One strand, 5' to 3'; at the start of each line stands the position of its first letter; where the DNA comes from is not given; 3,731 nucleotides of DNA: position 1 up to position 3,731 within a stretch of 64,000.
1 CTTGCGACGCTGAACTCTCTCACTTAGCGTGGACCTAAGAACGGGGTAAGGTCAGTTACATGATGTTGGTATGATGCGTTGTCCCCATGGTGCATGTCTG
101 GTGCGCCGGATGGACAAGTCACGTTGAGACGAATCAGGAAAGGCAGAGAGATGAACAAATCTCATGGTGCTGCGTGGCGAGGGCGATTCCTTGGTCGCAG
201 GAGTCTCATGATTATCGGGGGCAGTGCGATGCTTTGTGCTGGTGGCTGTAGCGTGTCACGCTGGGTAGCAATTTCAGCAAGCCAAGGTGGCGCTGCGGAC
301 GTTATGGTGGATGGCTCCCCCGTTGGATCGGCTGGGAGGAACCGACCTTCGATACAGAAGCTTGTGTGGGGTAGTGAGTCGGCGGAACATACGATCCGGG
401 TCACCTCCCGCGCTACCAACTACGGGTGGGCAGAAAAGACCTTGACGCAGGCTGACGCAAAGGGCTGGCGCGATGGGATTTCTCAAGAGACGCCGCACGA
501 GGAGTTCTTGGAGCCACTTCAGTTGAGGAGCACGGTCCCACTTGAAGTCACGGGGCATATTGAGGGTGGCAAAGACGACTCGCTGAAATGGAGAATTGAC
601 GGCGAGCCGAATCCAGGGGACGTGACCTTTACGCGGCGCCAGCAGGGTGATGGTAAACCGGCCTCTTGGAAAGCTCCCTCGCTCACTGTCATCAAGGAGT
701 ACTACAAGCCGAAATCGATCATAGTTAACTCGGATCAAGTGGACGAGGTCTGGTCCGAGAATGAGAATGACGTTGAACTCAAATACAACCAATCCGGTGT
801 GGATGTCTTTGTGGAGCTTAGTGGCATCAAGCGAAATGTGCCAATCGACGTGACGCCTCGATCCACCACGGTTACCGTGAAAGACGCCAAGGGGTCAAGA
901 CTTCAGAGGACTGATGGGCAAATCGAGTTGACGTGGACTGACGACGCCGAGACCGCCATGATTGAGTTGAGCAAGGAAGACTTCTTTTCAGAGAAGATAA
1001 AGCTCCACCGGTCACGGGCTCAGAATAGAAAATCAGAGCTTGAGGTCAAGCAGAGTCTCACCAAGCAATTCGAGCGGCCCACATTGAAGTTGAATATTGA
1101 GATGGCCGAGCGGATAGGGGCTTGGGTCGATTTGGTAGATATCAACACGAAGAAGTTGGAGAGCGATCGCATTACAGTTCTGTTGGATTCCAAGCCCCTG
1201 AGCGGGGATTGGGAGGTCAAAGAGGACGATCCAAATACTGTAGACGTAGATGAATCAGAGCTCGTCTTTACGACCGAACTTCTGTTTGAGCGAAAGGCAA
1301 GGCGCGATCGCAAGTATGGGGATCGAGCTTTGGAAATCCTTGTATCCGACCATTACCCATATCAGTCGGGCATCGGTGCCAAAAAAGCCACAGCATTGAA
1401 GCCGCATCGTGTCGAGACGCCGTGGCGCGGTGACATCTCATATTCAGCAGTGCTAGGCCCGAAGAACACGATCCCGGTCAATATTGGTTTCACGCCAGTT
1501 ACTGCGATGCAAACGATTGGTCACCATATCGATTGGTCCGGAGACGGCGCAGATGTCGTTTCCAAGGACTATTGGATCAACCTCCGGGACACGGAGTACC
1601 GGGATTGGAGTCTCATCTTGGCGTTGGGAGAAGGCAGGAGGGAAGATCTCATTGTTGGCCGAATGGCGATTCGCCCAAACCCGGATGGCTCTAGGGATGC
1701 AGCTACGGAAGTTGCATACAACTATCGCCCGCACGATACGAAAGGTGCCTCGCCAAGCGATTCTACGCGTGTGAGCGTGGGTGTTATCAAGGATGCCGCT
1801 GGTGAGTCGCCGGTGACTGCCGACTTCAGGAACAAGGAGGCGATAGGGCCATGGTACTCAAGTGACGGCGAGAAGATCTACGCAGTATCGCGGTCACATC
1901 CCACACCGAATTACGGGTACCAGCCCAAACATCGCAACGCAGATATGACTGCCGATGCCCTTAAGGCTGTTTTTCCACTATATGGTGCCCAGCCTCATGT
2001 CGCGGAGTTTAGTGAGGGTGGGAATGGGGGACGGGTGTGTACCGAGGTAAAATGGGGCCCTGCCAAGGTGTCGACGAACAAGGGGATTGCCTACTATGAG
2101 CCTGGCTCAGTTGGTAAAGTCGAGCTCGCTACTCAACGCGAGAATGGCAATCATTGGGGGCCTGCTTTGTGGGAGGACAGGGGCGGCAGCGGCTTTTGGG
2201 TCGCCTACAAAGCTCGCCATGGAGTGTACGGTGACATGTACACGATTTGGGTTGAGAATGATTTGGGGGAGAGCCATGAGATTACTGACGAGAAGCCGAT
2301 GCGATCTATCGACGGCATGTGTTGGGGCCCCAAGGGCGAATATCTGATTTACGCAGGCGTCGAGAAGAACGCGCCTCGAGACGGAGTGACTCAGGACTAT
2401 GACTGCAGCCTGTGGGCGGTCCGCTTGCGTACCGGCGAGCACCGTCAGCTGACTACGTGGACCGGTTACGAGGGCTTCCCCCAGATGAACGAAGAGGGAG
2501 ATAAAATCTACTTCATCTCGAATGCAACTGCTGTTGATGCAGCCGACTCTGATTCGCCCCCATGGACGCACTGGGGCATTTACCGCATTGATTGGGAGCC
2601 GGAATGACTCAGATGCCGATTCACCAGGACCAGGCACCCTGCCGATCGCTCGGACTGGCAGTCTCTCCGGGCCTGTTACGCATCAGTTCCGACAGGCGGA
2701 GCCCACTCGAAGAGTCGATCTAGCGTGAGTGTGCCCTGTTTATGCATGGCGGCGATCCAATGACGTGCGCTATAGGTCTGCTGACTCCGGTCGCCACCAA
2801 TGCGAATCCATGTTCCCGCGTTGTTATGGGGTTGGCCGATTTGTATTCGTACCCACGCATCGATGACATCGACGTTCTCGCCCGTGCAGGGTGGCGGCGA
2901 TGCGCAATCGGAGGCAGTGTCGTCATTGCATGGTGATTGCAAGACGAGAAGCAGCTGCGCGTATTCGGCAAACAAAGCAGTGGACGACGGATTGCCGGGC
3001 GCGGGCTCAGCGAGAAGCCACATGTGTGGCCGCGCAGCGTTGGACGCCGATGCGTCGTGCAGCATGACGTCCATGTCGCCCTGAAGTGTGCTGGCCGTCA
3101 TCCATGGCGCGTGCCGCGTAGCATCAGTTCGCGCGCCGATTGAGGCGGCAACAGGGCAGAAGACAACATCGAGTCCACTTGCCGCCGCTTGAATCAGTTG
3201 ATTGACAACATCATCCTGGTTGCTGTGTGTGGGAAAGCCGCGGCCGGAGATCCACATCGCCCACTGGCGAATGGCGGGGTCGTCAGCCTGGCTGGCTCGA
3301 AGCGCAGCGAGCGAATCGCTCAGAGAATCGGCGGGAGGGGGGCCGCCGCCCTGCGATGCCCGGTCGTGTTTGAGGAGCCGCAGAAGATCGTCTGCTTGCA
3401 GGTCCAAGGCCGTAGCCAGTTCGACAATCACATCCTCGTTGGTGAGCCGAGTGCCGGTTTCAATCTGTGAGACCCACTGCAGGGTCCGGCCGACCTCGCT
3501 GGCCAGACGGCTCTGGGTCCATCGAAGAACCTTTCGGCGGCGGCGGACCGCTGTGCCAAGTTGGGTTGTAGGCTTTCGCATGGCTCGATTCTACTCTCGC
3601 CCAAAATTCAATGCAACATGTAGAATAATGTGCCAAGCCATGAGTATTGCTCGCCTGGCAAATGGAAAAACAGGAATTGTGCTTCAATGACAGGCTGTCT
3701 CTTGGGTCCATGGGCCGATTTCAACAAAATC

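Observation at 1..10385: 10.3-kb segment bracketed by inverted IS3-type termini (composite-transposon-like structure)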

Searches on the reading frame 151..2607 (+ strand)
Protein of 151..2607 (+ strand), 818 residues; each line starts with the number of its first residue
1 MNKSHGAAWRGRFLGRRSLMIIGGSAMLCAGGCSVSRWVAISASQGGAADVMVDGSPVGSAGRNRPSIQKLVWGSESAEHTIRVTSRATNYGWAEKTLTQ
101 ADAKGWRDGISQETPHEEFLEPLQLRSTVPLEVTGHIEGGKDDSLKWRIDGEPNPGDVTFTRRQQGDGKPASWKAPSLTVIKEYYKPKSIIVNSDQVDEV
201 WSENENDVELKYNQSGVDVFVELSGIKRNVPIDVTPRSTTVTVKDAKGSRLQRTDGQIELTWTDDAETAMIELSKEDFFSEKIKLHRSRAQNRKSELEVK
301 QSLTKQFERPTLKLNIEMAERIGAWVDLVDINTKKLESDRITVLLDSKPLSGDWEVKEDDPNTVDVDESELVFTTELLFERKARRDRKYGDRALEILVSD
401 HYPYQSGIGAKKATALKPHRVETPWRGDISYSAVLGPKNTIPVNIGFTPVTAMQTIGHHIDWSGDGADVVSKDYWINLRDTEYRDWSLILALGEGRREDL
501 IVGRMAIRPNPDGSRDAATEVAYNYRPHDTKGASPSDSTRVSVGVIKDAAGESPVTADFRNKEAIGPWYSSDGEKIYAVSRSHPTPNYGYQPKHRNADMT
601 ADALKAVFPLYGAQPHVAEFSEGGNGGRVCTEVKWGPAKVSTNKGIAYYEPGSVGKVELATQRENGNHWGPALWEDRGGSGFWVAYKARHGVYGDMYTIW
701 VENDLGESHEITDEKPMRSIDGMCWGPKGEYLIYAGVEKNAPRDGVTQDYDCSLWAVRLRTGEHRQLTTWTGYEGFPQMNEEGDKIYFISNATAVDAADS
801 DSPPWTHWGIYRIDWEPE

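Call 8: search_protein_families(library=pfam, proteins=[window:151-2607:+], max_evalue=0.01)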
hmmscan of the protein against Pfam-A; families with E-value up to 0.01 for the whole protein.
window:151-2607:+ (818 aa): 0 families

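Call 13: search_protein_families(library=ncbifam, proteins=[window:151-2607:+], max_evalue=0.01)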
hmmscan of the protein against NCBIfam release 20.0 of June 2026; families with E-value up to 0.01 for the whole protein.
window:151-2607:+ (818 aa): 0 families

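Call 14: find_related_loci(query=window:151-2607:+, collection=genome_contigs, flank=10000)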
Query window:151-2607:+ (818 aa) in genome_contigs; peptide patterns used: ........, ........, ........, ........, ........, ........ (x = any residue, [..] = any of these).
27 stretches matched a pattern, but none encodes a relative of the query by tblastn (E <= 1e-3).
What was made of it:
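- On Composite (compound) transposon: Nothing was found in the GTDB species genomes (call 14).
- Tried and rejected: The GTDB species-genome scan with cargo gene 1 found nothing (call 14).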

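Call 15: find_homologous_proteins(query=window:151-2607:+, max_evalue=0.00001)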
Query window:151-2607:+ (818 aa): 1 proteins with E <= 0.00001 among 8000 candidates.
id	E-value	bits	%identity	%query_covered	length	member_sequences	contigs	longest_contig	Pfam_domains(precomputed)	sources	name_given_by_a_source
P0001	0.0e+0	1860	100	98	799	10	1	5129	-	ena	-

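Call 41: search_protein_families(library=pfam, proteins=[window:151-2607:+], max_evalue=5)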
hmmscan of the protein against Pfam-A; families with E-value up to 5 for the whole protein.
window:151-2607:+ (818 aa): 0 families

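Call 55: search_protein_families(library=padloc, proteins=[window:151-2607:+], max_evalue=0.001)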
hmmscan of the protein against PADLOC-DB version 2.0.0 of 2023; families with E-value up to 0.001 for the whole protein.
window:151-2607:+ (818 aa): 0 families

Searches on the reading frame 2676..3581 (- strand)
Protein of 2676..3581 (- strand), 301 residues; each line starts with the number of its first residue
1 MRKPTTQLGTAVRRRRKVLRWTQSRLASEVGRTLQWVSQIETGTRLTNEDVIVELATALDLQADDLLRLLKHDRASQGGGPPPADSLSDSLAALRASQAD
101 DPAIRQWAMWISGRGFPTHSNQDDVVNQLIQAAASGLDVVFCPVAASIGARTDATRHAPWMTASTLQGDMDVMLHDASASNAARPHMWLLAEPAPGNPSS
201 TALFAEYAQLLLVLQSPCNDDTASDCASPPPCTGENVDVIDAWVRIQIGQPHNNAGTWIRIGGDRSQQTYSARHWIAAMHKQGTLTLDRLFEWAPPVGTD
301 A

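Call 7: find_encoding_contigs(protein=window:2676-3581:-, flank=10000, max_places=10)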
Protein window:2676-3581:- (301 aa): 9 contigs read that carry it; 5 places shown.
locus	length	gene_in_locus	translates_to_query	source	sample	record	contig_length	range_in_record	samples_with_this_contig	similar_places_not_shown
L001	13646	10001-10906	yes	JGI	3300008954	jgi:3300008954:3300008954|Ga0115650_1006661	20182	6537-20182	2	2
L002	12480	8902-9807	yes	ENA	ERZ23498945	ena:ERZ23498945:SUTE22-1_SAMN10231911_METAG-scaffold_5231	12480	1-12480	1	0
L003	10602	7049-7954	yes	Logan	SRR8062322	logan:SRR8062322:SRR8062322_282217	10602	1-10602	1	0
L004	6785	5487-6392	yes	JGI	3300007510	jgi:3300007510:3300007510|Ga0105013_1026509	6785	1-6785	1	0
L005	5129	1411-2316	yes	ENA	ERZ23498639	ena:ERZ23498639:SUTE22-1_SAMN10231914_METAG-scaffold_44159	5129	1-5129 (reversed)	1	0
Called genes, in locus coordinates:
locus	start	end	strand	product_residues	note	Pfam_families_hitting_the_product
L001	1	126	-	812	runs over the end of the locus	PF00069:Pkinase, PF07714:PK_Tyr_Ser-Thr, PF01636:APH (faint), PF03109:ABC1, PF14312:FG-GAP_2 (faint)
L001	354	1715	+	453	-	-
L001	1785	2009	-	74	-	PF01610:DDE_Tnp_ISL3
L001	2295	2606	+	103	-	PF01527:HTH_Tnp_1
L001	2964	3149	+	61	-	-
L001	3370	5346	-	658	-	PF00069:Pkinase, PF07714:PK_Tyr_Ser-Thr, PF01636:APH (faint), PF03109:ABC1 (weak), PF03781:FGE-sulfatase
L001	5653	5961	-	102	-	-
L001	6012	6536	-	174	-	-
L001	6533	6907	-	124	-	-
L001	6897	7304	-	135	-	PF01618:MotA_ExbB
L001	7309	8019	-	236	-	-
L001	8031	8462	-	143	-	-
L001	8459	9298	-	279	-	-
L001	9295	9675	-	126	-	-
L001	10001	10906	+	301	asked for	PF13560:HTH_31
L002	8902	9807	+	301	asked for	PF13560:HTH_31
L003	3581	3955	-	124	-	-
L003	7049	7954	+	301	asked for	PF13560:HTH_31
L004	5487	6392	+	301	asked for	PF13560:HTH_31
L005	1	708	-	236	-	?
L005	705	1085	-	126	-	-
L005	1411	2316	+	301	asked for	PF13560:HTH_31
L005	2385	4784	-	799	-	-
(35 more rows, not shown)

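Call 8: search_protein_families(library=pfam, proteins=[window:2676-3581:-], max_evalue=0.01)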
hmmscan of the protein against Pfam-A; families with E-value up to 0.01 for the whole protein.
window:2676-3581:- (301 aa): 2 families
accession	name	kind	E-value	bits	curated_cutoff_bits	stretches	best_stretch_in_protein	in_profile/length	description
PF13560.12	HTH_31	-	8.8e-09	36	27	1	7-67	1-62/64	Helix-turn-helix domain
PF01381.28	HTH_3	-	8.9e-05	22.9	23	1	13-66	2-55/55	Helix-turn-helix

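Call 13: search_protein_families(library=ncbifam, proteins=[L005:4957-5127:-], max_evalue=0.01)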
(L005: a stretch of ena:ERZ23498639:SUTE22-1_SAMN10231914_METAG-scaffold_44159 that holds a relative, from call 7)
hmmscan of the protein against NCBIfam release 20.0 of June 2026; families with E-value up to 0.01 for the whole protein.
L005:4957-5127:- (57 aa): 2 families
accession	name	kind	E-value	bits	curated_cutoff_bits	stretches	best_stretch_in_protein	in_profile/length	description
NF033516.0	transpos_IS3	equivalog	2.8e-05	23.5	160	1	3-25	344-366/369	IS3 family transposase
NF033577.2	transpos_IS481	equivalog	0.00017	21.2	224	1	3-25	259-281/284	IS481 family transposase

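Call 55: search_protein_families(library=padloc, proteins=[window:2676-3581:-], max_evalue=0.001)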
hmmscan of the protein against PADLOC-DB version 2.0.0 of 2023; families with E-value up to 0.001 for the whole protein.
window:2676-3581:- (301 aa): 5 families
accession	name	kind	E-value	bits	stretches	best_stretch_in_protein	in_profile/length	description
PDLC02926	HTH_VI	-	7.4e-07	27.3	1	8-68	2-62/92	-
PDLC03953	RmrA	-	0.00024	18.4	1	9-61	7-59/373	-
PDLC03943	RmrA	-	0.00044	17.4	1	9-62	4-57/370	-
PDLC03952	RmrA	-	0.00062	16.7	1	13-60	28-75/395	-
PDLC03949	RmrA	-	0.0009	16.2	0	16-63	11-58/363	-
